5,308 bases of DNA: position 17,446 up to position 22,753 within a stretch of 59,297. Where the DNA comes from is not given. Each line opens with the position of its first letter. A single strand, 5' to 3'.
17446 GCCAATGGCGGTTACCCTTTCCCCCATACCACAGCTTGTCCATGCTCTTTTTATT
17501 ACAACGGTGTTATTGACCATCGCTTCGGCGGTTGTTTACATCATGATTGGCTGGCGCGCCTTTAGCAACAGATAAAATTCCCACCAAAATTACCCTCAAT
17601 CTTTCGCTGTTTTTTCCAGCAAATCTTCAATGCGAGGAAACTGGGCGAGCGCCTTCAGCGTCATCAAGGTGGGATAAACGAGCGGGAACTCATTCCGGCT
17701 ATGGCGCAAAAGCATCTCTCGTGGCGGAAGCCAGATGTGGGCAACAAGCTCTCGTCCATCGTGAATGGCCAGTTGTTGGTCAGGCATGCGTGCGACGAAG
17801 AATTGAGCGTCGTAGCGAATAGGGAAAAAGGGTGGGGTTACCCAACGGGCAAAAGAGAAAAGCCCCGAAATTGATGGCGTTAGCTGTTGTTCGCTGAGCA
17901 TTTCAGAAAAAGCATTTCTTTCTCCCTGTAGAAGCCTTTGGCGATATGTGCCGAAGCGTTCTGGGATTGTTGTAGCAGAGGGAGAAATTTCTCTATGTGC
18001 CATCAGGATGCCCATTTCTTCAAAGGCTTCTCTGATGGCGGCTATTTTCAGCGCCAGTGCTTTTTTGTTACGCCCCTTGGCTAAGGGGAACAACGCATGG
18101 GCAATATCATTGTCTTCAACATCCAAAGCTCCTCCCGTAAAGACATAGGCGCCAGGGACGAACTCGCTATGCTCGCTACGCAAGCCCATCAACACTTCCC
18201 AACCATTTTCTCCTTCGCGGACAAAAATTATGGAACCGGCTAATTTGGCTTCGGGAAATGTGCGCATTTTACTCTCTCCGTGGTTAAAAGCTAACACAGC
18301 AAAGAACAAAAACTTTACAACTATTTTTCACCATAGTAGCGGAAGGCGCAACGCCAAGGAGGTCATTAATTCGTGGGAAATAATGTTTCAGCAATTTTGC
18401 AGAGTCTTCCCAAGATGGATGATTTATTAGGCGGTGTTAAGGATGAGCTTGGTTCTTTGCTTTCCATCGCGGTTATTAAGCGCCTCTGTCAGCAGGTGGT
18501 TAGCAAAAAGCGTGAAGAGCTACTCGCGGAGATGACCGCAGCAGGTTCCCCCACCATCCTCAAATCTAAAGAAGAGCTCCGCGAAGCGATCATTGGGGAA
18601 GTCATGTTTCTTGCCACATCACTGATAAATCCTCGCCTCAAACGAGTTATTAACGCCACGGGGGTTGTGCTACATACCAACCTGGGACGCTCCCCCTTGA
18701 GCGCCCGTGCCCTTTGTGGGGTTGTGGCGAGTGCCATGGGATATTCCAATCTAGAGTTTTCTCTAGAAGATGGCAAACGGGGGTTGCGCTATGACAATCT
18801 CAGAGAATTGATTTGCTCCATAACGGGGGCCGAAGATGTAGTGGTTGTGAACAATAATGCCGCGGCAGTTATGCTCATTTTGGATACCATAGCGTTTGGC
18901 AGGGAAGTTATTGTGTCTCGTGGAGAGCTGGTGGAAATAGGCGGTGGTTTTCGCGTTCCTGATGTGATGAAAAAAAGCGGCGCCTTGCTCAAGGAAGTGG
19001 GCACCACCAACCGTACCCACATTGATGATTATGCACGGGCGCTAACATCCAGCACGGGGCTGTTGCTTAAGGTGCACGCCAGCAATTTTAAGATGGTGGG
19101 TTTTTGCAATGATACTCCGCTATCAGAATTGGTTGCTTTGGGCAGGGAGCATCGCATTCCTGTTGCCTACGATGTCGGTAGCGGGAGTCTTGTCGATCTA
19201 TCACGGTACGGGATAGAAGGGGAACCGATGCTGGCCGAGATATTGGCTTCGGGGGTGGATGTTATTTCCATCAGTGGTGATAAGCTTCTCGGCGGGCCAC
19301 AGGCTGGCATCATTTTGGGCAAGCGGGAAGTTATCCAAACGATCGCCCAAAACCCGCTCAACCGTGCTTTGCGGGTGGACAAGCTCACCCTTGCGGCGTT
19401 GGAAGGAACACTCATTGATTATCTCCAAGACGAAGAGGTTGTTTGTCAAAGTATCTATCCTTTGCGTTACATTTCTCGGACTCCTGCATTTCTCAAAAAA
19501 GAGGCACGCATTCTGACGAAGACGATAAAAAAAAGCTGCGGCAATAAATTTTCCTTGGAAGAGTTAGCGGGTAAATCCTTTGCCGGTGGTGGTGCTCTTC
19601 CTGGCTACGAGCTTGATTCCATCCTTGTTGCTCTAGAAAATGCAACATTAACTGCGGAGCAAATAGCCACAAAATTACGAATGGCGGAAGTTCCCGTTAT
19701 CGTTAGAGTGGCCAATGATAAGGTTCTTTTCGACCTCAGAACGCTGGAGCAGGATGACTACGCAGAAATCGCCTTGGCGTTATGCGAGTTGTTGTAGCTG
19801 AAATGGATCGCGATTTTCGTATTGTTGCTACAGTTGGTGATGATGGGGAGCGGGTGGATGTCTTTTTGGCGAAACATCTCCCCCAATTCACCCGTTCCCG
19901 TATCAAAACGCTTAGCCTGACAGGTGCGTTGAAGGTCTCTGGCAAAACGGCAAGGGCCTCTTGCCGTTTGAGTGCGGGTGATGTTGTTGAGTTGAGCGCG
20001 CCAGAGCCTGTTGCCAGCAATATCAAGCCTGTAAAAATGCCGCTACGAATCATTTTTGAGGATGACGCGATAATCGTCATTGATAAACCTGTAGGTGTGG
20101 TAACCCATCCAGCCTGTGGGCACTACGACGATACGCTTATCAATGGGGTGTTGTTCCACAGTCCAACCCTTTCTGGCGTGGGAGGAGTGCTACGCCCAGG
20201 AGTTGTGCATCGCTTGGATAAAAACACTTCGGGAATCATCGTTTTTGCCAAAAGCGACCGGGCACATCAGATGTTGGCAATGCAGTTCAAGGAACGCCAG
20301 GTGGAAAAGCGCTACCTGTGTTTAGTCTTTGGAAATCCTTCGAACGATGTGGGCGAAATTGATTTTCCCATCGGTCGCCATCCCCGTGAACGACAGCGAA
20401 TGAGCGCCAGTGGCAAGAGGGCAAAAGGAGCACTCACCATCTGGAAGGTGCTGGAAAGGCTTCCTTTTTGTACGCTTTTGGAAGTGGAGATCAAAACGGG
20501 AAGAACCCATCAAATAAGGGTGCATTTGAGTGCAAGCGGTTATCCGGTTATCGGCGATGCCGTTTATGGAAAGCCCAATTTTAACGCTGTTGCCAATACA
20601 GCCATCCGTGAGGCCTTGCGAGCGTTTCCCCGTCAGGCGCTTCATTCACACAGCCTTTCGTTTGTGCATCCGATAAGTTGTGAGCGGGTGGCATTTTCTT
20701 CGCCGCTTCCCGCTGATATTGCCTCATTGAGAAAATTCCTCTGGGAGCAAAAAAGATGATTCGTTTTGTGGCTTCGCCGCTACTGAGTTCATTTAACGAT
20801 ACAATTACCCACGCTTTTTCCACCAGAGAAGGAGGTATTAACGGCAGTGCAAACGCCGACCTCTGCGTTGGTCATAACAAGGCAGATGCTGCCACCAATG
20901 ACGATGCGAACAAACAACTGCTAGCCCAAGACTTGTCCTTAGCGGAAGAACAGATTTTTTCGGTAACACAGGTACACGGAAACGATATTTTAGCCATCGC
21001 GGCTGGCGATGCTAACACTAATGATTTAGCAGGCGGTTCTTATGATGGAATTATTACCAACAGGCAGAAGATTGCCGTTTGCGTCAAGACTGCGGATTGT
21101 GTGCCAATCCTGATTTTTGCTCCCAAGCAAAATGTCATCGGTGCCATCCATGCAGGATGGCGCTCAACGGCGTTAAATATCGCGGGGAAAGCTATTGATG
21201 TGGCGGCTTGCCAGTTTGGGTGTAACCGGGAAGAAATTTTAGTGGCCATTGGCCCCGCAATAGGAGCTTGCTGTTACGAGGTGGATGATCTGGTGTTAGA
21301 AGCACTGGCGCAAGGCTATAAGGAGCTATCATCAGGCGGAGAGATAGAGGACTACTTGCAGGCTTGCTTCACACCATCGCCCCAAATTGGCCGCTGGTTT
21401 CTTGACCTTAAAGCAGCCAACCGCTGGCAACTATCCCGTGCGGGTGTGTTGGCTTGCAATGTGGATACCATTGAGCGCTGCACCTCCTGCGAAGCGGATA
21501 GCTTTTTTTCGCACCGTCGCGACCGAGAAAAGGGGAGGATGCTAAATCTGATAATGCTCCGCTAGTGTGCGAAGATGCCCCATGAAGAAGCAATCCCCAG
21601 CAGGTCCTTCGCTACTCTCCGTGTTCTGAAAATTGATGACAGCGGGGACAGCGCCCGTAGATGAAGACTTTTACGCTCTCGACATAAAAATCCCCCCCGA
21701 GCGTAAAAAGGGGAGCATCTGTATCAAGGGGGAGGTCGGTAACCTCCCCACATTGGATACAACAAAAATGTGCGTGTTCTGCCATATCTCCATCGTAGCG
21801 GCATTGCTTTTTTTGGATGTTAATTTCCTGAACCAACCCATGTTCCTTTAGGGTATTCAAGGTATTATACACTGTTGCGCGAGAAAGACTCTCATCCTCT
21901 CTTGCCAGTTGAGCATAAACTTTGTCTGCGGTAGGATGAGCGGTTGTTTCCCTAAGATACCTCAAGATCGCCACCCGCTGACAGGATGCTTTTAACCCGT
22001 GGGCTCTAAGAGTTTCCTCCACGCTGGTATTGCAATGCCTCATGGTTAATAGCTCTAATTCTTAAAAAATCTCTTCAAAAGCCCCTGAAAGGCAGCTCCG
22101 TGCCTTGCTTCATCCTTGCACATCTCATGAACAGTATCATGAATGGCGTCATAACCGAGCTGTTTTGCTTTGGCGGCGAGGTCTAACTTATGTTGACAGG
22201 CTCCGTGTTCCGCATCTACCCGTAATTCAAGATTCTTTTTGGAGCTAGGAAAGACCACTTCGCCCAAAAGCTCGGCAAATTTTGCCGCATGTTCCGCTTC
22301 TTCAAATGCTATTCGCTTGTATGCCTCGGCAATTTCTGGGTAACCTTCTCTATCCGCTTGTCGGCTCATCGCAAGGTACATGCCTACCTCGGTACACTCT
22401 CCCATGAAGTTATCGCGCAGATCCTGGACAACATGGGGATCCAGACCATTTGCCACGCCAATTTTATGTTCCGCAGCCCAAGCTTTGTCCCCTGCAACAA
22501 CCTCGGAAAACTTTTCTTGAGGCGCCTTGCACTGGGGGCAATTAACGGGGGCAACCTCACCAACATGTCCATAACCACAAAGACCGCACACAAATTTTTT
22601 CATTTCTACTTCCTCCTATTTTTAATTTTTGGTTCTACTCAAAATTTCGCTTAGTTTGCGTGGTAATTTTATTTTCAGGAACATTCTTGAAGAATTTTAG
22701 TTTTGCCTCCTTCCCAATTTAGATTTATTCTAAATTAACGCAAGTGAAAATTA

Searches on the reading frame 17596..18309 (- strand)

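Call 85: search_protein_families(library=pfam, proteins=[window:17596-18309:-], max_evalue=0.00001)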
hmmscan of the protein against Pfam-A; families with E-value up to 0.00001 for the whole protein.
window:17596-18309:- (237 aa): 0 families

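Call 88: search_protein_families(library=pfam, proteins=[window:17596-18309:-], max_evalue=0.001)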
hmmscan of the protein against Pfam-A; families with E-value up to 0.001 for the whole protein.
window:17596-18309:- (237 aa): 1 family
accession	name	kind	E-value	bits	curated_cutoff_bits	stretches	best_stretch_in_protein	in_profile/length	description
PF00293.34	NUDIX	-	0.00095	19.6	21.1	0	76-125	33-82/134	NUDIX domain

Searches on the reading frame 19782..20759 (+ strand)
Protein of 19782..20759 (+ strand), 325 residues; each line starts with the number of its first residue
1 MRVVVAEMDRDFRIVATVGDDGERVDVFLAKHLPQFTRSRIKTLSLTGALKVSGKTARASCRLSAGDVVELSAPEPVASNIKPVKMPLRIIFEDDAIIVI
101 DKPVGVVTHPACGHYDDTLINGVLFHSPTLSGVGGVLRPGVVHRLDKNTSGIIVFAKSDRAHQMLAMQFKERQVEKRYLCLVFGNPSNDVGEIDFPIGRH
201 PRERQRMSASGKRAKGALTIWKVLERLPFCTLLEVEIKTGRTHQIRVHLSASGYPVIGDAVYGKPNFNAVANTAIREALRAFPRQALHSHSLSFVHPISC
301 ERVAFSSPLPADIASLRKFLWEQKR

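Call 85: search_protein_families(library=pfam, proteins=[window:19782-20759:+], max_evalue=0.00001)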
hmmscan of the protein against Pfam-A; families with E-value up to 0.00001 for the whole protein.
window:19782-20759:+ (325 aa): 1 family
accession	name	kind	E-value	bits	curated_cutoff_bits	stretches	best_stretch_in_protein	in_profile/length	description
PF00849.27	PseudoU_synth_2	-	5.5e-36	124.5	26.8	1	97-251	2-152/152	RNA pseudouridylate synthase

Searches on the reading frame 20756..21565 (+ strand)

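Call 85: search_protein_families(library=pfam, proteins=[window:20756-21565:+], max_evalue=0.00001)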
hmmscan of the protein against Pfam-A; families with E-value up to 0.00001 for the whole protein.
window:20756-21565:+ (269 aa): 1 family
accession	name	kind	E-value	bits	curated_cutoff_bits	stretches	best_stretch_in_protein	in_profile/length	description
PF02578.20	Cu-oxidase_4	-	3.6e-65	220.1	22.9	1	22-267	1-238/238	Multi-copper polyphenol oxidoreductase laccase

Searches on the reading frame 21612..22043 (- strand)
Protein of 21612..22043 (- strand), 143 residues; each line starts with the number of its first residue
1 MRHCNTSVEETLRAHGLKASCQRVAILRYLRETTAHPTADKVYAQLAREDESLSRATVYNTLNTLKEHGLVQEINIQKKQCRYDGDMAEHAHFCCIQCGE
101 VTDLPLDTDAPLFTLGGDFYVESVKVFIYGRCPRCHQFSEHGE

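Call 63: search_protein_families(library=pfam, proteins=[window:21612-22043:-], max_evalue=0.00001)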
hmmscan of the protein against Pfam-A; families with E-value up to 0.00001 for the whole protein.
window:21612-22043:- (143 aa): 1 family
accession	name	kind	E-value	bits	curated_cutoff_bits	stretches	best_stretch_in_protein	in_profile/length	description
PF01475.25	FUR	-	1.4e-26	93.4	23.1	1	15-104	2-93/121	Ferric uptake regulator family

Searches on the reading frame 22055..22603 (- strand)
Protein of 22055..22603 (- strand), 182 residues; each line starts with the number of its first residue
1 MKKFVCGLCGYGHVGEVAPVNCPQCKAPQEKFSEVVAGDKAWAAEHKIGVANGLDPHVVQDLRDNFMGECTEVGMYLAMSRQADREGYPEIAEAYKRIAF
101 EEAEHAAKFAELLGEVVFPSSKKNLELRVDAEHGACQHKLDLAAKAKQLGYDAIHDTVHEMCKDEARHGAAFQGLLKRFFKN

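Call 63: search_protein_families(library=pfam, proteins=[window:22055-22603:-], max_evalue=0.00001)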
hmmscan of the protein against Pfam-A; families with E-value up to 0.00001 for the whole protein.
window:22055-22603:- (182 aa): 2 families
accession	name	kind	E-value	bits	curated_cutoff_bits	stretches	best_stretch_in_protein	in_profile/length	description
PF02915.23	Rubrerythrin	-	6.8e-15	56.1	22.8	1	62-175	3-136/137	Rubrerythrin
PF21349.2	RUBY_RBDX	-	2.9e-10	39.9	26.5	1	4-32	1-29/30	Rubrerythrin, rubredoxin-like domain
